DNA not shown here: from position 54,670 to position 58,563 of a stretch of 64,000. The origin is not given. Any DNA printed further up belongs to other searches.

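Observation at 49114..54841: Orphan ACP, B12-type radical SAM, desaturase, fatty acyl-AMP ligase and methyltransferase cluster: candidate pathway for an unusual ACP-tethered lipid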

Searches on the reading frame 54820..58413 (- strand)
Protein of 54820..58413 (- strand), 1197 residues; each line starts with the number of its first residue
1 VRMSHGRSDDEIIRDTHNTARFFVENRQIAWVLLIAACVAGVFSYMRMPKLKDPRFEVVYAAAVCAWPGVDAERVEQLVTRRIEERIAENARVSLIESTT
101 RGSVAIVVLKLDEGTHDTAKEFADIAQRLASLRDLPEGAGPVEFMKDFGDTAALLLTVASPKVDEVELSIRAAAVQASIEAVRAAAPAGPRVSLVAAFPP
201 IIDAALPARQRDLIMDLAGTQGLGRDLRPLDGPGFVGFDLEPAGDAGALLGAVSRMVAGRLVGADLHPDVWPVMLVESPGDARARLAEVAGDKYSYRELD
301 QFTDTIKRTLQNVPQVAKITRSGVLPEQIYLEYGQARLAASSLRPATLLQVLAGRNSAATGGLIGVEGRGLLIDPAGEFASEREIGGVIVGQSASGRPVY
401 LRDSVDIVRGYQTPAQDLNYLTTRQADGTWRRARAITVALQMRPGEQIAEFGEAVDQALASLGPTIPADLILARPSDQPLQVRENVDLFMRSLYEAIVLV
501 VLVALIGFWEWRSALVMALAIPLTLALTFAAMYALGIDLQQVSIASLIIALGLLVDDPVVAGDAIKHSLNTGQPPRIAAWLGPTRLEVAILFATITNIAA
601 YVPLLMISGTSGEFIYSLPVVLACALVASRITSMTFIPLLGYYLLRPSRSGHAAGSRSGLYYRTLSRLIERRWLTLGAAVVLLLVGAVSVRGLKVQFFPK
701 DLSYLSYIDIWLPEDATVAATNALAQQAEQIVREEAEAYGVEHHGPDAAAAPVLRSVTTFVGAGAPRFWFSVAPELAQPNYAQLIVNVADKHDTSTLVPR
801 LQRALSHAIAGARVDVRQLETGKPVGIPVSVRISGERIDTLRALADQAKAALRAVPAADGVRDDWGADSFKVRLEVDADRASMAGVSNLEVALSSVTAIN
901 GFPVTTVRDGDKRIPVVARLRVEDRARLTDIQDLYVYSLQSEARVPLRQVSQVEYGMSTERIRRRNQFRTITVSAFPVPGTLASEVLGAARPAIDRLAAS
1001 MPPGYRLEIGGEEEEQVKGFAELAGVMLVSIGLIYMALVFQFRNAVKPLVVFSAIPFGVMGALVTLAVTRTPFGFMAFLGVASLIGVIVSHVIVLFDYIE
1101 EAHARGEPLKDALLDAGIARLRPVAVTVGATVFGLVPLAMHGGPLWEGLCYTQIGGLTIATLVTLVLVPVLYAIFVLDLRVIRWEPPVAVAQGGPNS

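Call 71: search_protein_families(library=pfam, proteins=[window:54820-58413:-], max_evalue=0.0001)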
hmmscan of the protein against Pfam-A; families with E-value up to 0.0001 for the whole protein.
window:54820-58413:- (1197 aa): 2 families
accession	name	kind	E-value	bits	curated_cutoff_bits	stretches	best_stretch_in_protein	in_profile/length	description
PF00873.25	ACR_tran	-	2.9e-141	472.7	28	2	267-1175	118-1020/1021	AcrB/AcrD/AcrF family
PF02355.23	SecD_SecF_C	-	1.7e-06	28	20.5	0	1027-1166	37-177/189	Protein export membrane protein SecD/SecF, C-terminal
